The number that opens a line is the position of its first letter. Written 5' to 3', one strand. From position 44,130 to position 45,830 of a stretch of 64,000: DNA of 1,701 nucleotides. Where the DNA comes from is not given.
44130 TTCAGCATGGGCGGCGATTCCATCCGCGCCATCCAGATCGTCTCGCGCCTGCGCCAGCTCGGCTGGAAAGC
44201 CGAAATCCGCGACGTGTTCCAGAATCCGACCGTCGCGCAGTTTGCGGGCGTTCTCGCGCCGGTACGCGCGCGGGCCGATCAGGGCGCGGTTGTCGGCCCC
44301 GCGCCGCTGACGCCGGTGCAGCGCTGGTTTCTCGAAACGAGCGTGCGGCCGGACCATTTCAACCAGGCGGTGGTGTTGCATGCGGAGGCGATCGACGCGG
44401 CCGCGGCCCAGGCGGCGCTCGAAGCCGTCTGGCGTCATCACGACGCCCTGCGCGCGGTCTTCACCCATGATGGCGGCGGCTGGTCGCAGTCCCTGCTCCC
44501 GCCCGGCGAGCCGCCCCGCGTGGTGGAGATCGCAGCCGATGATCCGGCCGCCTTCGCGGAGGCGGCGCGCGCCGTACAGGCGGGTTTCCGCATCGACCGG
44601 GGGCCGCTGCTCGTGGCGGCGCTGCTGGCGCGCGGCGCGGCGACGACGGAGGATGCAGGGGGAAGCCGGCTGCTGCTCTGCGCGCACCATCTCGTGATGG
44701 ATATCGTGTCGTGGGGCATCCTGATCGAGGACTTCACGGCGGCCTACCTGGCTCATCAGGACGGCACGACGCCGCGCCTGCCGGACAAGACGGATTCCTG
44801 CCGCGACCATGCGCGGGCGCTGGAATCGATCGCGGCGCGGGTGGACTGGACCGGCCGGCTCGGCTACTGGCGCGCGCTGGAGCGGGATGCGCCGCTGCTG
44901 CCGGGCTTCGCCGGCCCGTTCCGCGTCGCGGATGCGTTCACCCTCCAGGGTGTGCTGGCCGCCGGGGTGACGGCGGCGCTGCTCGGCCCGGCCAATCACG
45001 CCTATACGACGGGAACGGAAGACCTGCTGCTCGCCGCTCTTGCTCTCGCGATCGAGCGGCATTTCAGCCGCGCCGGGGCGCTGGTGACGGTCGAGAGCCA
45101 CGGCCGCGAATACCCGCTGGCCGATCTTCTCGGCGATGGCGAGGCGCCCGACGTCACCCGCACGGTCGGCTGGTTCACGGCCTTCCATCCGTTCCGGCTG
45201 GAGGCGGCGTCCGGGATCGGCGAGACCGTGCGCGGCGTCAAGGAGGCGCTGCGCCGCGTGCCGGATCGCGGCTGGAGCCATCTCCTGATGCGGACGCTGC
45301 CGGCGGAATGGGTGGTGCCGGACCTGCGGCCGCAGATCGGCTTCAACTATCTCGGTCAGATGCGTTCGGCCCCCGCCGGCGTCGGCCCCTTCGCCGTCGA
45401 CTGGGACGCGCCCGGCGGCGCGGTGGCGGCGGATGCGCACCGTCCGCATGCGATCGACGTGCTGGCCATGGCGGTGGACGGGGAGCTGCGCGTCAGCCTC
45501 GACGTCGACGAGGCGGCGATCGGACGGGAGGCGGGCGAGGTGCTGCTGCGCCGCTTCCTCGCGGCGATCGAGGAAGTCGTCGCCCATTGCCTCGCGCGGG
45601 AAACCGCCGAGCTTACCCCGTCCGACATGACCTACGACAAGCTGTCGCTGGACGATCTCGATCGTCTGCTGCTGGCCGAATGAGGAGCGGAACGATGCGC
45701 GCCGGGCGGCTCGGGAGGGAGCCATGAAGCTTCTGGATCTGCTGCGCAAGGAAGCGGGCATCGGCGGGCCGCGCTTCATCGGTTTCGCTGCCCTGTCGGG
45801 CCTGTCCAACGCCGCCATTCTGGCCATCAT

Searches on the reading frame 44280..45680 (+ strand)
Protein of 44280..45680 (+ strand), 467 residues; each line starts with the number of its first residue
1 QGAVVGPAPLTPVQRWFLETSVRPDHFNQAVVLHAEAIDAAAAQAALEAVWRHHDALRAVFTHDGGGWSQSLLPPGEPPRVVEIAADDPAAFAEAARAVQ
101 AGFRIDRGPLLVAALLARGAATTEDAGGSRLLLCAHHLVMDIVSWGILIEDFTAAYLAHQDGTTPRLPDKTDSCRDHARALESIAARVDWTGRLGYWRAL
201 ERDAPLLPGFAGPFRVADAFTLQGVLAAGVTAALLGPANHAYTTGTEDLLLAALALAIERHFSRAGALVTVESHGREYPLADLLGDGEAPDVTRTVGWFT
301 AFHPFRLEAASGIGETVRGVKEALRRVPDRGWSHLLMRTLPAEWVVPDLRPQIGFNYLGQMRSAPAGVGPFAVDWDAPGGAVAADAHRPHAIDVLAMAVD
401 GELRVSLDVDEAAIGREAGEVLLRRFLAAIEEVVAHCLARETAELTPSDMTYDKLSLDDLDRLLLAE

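Call 29: search_solved_structures(query=window:44280-45680:+, max_evalue=0.00001)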
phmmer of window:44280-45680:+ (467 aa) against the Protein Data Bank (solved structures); distinct sequences matched with E-value up to 0.00001: 10.
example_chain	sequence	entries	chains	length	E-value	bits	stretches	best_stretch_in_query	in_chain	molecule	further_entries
6ta8_A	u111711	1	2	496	2.3e-64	221.1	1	1-464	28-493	Tyrocidine synthase 2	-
9lcp_A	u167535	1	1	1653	4e-58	200.5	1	1-464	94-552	PvdL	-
9lco_A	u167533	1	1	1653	4e-58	200.5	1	1-464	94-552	PvdL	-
9lcq_A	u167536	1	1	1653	5e-58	200.1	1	1-464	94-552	PvdL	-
9up2_A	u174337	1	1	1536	1.7e-56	195.1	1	9-464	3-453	PvdL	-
9rde_A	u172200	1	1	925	1.4e-54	188.8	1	4-465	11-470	Bacitracin synthase 3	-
9bfd_A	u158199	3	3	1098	2.5e-49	171.5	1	1-463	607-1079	Tyrocidine synthase 1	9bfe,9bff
5isw_A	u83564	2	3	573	6.8e-46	160.1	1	1-463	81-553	Gramicidin S synthase 1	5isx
2xhg_A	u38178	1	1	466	1e-45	159.6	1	1-439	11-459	TYROCIDINE SYNTHETASE A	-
9bfg_A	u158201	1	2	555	1.9e-44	155.4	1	1-440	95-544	Tyrocidine synthase 1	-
